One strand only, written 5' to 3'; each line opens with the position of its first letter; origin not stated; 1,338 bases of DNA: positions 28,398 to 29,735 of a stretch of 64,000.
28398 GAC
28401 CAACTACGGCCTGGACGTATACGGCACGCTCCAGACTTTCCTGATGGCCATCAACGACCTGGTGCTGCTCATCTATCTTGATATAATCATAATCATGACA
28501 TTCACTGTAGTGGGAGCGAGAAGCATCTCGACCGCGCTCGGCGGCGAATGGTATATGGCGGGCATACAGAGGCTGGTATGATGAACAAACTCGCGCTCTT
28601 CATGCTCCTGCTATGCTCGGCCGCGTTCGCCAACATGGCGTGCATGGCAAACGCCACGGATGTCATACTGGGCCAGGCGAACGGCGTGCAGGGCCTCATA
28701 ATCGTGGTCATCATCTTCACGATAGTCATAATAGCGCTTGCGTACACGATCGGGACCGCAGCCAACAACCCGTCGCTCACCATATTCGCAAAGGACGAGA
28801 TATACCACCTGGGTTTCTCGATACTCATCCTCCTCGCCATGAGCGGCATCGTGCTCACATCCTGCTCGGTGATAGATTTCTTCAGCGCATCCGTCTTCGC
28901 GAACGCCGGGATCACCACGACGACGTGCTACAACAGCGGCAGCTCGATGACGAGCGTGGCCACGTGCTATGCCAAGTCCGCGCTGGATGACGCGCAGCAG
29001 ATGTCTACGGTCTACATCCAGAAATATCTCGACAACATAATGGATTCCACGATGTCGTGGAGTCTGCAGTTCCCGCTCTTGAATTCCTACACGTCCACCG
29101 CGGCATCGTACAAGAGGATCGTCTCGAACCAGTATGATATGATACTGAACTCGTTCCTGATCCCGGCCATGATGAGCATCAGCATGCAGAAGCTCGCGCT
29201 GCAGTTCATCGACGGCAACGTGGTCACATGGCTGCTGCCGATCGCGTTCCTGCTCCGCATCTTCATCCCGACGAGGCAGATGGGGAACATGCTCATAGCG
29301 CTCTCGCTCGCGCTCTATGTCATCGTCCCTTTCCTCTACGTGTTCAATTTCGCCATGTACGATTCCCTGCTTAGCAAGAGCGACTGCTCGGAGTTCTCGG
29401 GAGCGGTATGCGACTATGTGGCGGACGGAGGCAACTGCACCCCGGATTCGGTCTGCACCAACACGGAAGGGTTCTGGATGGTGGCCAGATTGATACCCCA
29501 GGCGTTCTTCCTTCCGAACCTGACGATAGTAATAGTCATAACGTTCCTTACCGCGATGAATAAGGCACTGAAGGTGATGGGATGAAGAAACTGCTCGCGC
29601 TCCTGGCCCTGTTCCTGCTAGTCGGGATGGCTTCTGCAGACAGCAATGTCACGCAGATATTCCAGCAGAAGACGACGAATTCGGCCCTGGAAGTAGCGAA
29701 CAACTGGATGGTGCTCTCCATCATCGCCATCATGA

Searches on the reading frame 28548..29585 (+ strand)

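Call 7: search_protein_families(library=pfam, proteins=[window:28548-29585:+], max_evalue=0.01)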
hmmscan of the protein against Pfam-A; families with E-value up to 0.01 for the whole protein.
window:28548-29585:+ (345 aa): 1 family
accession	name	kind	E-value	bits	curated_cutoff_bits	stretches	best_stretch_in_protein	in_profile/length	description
PF05562.16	WCOR413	-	0.0001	22.8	25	1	163-260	29-127/183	Cold acclimation protein WCOR413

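Call 9: search_protein_families(library=ncbifam, proteins=[window:28548-29585:+], max_evalue=0.01)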
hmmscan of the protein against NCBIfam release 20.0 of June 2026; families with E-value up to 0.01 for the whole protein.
window:28548-29585:+ (345 aa): 0 families

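Call 78: search_protein_families(library=phrogs, proteins=[window:28548-29585:+], max_evalue=0.01)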
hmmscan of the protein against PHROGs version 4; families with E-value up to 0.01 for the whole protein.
window:28548-29585:+ (345 aa): 0 families

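Call 79: search_protein_families(library=padloc, proteins=[window:28548-29585:+], max_evalue=0.01)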
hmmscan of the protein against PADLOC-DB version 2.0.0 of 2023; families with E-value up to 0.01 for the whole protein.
window:28548-29585:+ (345 aa): 0 families
